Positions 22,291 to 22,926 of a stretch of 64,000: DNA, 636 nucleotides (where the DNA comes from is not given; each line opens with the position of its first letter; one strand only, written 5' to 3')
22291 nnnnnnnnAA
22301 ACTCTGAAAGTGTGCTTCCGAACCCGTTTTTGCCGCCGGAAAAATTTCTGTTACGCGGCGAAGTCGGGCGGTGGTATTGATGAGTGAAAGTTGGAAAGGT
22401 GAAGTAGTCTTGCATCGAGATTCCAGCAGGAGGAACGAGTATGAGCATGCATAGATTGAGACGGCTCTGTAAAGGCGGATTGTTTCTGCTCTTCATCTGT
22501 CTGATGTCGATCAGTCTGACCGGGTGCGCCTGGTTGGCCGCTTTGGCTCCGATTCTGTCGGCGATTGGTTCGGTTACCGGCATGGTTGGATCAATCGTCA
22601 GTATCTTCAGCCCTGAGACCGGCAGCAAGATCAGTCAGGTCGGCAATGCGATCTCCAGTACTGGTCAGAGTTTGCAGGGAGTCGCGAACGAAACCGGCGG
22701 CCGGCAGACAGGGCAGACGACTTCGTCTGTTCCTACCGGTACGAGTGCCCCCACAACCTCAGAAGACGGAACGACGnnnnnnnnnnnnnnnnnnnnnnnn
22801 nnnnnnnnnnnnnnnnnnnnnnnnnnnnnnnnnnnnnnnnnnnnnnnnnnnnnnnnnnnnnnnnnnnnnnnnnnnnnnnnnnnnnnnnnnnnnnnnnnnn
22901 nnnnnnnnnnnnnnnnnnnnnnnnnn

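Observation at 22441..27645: Two lipoproteins share a conserved ~110-aa N-terminal module (lipobox plus glycine-zipper helix) but have unrelated C-termini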

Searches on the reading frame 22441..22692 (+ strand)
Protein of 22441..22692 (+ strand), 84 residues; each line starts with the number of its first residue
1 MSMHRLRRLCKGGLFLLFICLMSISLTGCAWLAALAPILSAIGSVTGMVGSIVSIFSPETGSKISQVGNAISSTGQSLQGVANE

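Call 83: find_homologous_proteins(query=A6, max_evalue=0.001)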
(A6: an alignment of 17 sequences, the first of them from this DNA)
Query A6 (17 sequences) (84 aa, profile of the alignment): 5 proteins with E <= 0.001 among 3433 candidates.
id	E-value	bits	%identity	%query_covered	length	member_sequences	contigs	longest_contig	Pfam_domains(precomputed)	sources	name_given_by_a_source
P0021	5.5e-18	82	34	51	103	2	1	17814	-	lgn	-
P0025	1.6e-13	68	31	90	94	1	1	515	-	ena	-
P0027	2.4e-7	48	37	45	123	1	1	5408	-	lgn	-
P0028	2.2e-5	42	37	45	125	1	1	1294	-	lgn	-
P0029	2.1e-4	39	37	45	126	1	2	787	-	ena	-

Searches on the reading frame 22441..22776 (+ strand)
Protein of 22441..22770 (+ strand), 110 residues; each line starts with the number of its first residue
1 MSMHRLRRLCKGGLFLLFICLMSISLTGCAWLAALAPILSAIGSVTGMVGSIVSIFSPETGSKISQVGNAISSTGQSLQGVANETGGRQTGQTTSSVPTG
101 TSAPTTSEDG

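Call 10: search_protein_families(library=pfam, proteins=[window:22441-22770:+], max_evalue=10)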
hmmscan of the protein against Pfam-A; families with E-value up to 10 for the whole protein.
seq(110 aa): 3 families
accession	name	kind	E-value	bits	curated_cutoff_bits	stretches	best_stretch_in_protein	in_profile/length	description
PF22116.1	DUF6944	-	0.0003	20.6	32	1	37-94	7-66/167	Family of unknown function (DUF6944)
PF15984.10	Collagen_mid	-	0.021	15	31.1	2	28-58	73-103/198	Bacterial collagen, middle region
PF01618.21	MotA_ExbB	-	0.075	13.2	22.9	1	29-72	49-91/127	MotA/TolQ/ExbB proton channel family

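Call 15: find_homologous_proteins(query=A2, max_evalue=0.01)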
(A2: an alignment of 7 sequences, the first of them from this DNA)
Query A2 (7 sequences) (112 aa, profile of the alignment): 1 proteins with E <= 0.01 among 7580 candidates.
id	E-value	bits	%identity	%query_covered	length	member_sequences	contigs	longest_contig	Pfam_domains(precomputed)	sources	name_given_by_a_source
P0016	1.9e-33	133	42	97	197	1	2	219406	-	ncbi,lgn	ncbi:MAG: hypothetical protein WA705_13550 [Candidatus Ozemobacteraceae bacterium]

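Call 18: find_encoding_contigs(protein=P0016, flank=10000, max_places=3)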
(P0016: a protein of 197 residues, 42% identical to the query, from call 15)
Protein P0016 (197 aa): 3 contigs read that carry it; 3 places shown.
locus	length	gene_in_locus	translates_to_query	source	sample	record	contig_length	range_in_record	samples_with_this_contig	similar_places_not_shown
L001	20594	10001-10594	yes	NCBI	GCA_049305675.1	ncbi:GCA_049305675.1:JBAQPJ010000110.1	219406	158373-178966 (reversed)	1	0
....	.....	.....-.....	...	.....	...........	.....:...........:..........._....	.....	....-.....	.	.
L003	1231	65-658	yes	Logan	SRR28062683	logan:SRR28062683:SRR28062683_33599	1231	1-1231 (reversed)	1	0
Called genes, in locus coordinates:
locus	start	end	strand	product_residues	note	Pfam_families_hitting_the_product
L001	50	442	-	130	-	PF10066:DUF2304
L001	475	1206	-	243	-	PF00535:Glycos_transf_2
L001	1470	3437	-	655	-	PF00041:fn3 (faint), PF16656:Pur_ac_phosph_N (weak), PF28492:Beta_helix_4, PF05048:NosD, PF13229:Beta_helix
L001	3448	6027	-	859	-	-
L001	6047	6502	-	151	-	PF00293:NUDIX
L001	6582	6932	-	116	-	PF01740:STAS (weak)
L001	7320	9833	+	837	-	PF13646:HEAT_2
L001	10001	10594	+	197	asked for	-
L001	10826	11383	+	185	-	PF04542:Sigma70_r2, PF08281:Sigma70_r4_2 (weak), PF04545:Sigma70_r4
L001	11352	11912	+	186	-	-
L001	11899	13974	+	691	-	-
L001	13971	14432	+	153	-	-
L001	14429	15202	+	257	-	PF07963:N_methyl (weak)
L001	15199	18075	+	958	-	PF00672:HAMP, PF07228:SpoIIE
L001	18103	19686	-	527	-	PF01564:Spermine_synth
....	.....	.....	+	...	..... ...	-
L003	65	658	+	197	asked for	-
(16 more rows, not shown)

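Call 23: search_protein_representatives(alignment_id=A2)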
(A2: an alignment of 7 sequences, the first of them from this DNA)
Query: 7 sequences, 113 profile positions. Proteins with E-value up to 0.001 (for the whole library): 13; up to 1e-10: 4; up to 1e-30: 3. The best 13 are listed.
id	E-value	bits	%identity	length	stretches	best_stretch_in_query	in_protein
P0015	1.5e-46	173.3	-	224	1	1-112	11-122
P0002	1.6e-44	166.7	-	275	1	1-113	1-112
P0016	6.1e-34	132.7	-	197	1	1-111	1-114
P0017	1.3e-26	109.1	-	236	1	2-111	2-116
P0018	8.5e-08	48.5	-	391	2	6-83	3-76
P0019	6.7e-06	42.3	-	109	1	30-78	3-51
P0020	1.3e-05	41.5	-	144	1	3-88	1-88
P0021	1.7e-05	41.0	-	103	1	3-92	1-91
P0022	2.2e-05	40.7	-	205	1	3-89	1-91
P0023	1.9e-04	37.7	-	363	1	6-105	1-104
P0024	3.7e-04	36.8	-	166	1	7-100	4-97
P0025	6.2e-04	36.0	-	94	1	8-87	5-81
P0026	8.7e-04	35.5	-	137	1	4-65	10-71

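Call 31: find_encoding_contigs(protein=P0017, flank=10000, max_places=2)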
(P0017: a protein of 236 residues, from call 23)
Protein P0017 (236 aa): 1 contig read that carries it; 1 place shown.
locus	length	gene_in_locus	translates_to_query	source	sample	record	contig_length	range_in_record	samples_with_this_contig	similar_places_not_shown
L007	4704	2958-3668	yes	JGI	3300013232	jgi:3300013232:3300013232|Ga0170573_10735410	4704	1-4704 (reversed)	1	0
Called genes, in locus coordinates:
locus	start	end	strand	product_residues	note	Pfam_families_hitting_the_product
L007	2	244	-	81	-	?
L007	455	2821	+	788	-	PF13646:HEAT_2 (weak)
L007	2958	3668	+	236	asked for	-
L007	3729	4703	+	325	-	?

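Call 47: find_encoding_contigs(protein=P0018, flank=6000, max_places=1)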
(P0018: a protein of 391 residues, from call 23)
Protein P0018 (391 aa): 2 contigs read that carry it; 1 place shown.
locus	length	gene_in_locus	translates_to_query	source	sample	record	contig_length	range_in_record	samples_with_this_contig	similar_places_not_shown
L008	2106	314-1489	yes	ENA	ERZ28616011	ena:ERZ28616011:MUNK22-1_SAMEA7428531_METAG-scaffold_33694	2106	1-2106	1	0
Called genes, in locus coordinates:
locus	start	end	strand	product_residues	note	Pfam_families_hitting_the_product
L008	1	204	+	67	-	?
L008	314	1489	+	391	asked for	-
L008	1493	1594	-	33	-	-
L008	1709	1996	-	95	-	-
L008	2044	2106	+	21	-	?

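Call 48: find_encoding_contigs(protein=P0020, flank=6000, max_places=1)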
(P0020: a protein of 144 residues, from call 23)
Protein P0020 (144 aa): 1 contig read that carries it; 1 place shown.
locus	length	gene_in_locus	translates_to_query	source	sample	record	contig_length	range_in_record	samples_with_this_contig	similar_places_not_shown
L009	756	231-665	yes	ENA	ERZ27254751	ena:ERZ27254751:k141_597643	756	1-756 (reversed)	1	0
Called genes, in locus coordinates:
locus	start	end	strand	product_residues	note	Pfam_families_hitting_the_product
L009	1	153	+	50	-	?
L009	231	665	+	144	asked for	-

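Call 49: find_encoding_contigs(protein=P0022, flank=6000, max_places=1)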
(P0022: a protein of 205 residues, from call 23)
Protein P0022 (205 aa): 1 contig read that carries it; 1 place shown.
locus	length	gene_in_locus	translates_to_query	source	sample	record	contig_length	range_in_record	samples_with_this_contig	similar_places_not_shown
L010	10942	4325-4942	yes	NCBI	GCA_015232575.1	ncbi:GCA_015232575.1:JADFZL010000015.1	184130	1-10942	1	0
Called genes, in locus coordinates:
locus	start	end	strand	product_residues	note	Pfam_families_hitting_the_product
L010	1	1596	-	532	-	PF14263:DUF4354 (faint)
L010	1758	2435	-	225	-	-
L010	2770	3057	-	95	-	-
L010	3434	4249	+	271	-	-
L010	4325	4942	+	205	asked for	-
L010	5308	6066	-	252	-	-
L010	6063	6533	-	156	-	-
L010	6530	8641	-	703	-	-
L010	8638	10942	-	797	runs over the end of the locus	PF13646:HEAT_2 (faint)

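Call 50: find_encoding_contigs(protein=P0024, flank=6000, max_places=1)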
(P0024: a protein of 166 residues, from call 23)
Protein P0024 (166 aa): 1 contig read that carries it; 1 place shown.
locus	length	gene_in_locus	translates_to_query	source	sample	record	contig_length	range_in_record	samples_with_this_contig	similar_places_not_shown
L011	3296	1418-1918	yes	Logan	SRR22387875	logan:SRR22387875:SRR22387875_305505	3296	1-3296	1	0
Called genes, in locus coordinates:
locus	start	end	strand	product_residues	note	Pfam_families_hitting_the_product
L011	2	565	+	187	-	?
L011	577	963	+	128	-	-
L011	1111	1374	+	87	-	-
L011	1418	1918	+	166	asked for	-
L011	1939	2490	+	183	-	PF04542:Sigma70_r2, PF08281:Sigma70_r4_2, PF04545:Sigma70_r4 (weak)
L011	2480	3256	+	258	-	-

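Call 61: find_related_loci(query=A2, collection=genome_contigs, flank=7000)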
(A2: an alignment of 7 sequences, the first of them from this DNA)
Query A2 (112 aa) in genome_contigs; peptide patterns used: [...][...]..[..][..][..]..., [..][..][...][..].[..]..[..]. (x = any residue, [..] = any of these).
90 stretches matched a pattern, but none encodes a relative of the query by tblastn (E <= 1e-3).
